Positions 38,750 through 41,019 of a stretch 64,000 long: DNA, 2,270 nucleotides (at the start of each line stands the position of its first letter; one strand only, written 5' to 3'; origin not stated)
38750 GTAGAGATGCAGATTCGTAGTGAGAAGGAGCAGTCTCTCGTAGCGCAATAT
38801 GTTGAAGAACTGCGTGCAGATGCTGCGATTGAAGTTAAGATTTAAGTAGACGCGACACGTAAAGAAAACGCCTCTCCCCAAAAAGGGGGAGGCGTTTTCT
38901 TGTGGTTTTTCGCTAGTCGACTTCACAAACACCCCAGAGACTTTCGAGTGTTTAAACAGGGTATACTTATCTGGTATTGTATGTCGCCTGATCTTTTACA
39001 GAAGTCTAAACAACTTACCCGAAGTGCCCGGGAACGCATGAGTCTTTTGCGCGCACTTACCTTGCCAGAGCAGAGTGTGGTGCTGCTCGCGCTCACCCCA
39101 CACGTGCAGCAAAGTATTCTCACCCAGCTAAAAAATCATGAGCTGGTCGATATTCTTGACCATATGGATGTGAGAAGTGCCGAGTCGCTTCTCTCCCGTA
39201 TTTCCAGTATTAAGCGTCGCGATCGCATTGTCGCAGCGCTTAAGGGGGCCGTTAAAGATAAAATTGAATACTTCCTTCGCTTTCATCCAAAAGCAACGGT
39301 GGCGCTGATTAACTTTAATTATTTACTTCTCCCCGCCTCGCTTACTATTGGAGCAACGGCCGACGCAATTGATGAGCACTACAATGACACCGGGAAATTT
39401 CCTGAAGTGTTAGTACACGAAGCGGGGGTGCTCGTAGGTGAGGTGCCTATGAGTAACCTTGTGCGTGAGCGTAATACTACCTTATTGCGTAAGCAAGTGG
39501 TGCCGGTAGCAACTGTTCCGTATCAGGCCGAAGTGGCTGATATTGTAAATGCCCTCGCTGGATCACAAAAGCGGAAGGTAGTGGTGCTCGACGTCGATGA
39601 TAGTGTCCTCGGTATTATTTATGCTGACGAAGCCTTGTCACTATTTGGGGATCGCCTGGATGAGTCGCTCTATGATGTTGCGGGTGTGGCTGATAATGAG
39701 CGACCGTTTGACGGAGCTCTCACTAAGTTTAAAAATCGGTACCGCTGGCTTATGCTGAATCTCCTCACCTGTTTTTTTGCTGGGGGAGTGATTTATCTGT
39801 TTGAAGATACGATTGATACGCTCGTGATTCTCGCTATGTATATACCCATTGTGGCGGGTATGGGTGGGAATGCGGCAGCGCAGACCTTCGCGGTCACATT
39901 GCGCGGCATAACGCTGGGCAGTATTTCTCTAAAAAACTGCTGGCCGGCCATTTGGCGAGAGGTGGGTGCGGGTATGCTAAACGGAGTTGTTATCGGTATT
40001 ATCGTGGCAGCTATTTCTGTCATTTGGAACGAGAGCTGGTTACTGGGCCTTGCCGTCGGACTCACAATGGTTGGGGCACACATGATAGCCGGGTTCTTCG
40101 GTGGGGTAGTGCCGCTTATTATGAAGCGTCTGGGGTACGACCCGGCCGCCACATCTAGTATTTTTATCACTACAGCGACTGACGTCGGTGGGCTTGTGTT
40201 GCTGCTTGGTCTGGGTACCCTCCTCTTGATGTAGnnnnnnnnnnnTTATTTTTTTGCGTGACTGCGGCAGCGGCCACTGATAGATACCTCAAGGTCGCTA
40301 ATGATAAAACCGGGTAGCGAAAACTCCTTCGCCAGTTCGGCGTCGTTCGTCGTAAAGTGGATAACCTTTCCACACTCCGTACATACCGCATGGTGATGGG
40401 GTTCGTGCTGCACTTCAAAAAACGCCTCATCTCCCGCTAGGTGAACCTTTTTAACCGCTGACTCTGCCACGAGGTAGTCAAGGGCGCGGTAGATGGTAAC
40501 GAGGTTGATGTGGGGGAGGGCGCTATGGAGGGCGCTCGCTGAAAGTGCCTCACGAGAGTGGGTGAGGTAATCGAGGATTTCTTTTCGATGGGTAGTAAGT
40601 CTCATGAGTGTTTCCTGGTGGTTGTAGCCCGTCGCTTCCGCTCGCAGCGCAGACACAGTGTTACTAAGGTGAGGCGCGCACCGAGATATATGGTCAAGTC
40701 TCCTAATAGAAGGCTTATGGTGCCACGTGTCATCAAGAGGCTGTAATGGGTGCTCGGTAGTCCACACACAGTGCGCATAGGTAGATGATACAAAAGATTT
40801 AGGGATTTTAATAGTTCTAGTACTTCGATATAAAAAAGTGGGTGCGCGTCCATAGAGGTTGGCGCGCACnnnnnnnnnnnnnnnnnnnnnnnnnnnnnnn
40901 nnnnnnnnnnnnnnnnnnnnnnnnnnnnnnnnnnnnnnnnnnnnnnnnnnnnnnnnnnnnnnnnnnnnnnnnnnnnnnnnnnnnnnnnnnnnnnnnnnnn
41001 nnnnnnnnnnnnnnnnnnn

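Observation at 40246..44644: Divergent zinc-homeostasis locus with twin 15-bp palindromic operator candidates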

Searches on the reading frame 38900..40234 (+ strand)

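Call 3: search_protein_families(library=pfam, proteins=[window:38900-40234:+], max_evalue=0.01)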
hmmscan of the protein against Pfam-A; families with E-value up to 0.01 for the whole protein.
window:38900-40234:+ (444 aa): 2 families
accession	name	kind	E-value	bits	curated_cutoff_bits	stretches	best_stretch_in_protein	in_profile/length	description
PF01769.21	MgtE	-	1.2e-31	110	27.6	1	315-438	1-125/125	Divalent cation transporter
PF03448.22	MgtE_N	-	2.1e-08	35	25.9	1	43-130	15-101/102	MgtE intracellular N domain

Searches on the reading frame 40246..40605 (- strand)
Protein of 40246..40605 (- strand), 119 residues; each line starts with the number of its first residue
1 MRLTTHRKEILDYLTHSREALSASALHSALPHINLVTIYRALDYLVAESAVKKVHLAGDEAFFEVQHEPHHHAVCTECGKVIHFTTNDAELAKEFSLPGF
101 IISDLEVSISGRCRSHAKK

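Call 6: search_protein_families(library=ncbifam, proteins=[window:40246-40605:-], max_evalue=0.01)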
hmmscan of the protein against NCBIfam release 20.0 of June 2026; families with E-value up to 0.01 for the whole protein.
window:40246-40605:- (119 aa): 9 families
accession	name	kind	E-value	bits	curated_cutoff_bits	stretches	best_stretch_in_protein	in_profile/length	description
NF047406.1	TransRegPerRTherm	equivalog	2.6e-15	56.8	200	1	2-115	5-124/130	manganese-dependent transcriptional regulator PerR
NF052545.1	TransRegPerRClab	equivalog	4.5e-11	42.9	180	1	2-92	14-109/138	transcriptional regulator PerR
NF006999.0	PRK09462.1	equivalog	1.4e-09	37.7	146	1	3-90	15-108/148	ferric iron uptake transcriptional regulator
NF051892.1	TransRegFurBacil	equivalog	2e-09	37.6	220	1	3-116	19-143/149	ferric iron uptake transcriptional regulator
NF051891.1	TransRegFurHelico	equivalog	2.5e-07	30.7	200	1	6-91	28-118/148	ferric iron uptake transcriptional regulator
NF008646.0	PRK11639.1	equivalog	3.1e-07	30.3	167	1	1-90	22-118/171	zinc uptake transcriptional repressor Zur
NF045678.1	TransRegIrrA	equivalog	7.8e-06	25.8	150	1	19-106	42-129/138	iron response transcriptional regulator IrrA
NF045677.1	FeRespRegIrr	equivalog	2.7e-05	24.2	170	1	19-94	33-107/127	Fur family transcriptional regulator Irr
NF047462.1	FUR_perox_PerRA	exception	0.00071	20.1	200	1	4-87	20-107/142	peroxide-responsive transcriptional repressor PerRA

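Call 26: search_solved_structures(query=window:40246-40605:-, max_evalue=0.001, show_alignments=4)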
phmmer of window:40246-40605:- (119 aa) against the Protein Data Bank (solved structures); distinct sequences matched with E-value up to 0.001: 18.
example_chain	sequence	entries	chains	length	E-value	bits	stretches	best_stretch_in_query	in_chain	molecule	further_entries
2fe3_A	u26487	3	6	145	3.5e-10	43.4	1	2-119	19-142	Peroxide operon regulator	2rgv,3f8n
4i7h_A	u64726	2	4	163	6.4e-09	39.4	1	2-113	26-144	peroxide stress sensing regulator | Peroxide stress regulator PerR, FUR family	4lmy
2w57_A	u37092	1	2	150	1.8e-08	38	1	3-96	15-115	FERRIC UPTAKE REGULATION PROTEIN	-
8j6w_A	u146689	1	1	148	3e-08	37.2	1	4-93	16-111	Ferric uptake regulation protein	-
6dk4_A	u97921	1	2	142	2.5e-07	34.2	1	28-92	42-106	Ferric uptake regulation protein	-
2o03_A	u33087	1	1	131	4.4e-07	33.5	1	10-113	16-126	probable Zinc uptake regulation protein FurB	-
6d57_A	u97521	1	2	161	5.2e-07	33.2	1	4-90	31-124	Ferric uptake regulation protein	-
4ets_A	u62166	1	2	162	5.4e-07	33.2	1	4-90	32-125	Ferric uptake regulation protein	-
1mzb_A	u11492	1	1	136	7.5e-07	32.7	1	3-93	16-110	ferric uptake regulation protein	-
6h1c_A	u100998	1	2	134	2.3e-06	31.1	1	3-93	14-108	Ferric uptake regulation protein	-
9ire_A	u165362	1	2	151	3.7e-06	30.5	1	19-86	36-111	Ferric uptake regulation protein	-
2xig_A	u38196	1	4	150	1.4e-05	28.6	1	6-90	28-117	FERRIC UPTAKE REGULATION PROTEIN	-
3eyy_A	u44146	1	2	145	1.9e-05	28.2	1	3-116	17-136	Putative iron uptake regulatory protein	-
3mwm_A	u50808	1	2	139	3e-05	27.6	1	3-90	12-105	Putative metal uptake regulation protein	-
5nbc_A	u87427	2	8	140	7.1e-05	26.3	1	32-115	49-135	Ferric uptake regulation protein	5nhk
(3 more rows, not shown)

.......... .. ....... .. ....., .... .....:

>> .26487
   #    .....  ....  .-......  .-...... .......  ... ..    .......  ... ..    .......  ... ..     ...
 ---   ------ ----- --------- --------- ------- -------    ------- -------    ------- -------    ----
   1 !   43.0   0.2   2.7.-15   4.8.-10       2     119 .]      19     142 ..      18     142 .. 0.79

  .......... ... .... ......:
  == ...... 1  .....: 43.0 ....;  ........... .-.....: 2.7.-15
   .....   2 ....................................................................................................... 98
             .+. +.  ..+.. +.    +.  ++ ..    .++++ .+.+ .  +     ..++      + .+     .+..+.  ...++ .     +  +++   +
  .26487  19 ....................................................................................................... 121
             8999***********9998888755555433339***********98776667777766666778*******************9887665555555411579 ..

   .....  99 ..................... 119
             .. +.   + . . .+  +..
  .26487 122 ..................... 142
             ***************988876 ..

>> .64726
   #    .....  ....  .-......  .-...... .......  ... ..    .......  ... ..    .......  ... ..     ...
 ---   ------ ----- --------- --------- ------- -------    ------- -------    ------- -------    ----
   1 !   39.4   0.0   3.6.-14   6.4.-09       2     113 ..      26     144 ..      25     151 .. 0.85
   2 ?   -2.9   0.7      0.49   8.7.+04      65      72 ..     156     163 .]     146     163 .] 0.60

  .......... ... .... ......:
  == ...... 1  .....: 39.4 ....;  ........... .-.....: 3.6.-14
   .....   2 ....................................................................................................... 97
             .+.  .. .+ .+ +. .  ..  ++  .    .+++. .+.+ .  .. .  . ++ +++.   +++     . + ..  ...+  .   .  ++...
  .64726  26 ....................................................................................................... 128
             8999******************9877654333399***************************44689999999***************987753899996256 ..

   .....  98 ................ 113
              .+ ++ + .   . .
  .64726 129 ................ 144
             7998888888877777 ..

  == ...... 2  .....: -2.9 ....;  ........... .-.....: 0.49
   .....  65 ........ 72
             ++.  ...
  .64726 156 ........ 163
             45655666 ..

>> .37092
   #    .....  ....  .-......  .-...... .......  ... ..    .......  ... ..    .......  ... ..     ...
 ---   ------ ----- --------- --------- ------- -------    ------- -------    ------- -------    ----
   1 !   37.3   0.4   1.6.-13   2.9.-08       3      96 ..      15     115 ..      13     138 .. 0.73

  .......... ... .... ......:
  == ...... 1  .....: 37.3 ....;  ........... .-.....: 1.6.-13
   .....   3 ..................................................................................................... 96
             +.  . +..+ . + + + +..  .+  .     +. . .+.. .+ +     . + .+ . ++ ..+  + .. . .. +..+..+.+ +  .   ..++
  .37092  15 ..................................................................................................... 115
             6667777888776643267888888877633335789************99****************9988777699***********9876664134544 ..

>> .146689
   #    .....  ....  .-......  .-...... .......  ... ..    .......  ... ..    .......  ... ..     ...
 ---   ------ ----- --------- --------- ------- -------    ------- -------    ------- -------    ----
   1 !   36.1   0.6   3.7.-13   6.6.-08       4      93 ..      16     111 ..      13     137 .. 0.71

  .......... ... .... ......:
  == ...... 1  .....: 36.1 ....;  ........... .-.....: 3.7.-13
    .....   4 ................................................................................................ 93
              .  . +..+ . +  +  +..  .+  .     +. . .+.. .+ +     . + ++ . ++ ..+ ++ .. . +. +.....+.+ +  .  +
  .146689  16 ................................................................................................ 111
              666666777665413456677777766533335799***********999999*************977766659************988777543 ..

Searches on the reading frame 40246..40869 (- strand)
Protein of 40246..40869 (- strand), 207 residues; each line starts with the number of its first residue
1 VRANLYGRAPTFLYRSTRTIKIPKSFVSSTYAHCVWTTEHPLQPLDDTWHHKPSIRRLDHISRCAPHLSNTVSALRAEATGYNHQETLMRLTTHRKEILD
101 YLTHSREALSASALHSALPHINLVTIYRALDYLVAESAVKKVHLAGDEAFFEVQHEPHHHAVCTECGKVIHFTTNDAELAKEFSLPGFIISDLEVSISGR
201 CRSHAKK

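Call 3: search_protein_families(library=pfam, proteins=[window:40246-40869:-], max_evalue=0.01)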
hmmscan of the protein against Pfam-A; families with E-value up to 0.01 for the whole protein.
window:40246-40869:- (207 aa): 1 family
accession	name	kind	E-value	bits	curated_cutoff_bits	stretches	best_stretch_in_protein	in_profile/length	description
PF01475.25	FUR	-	4.2e-18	66.1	23.1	1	89-182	4-103/121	Ferric uptake regulator family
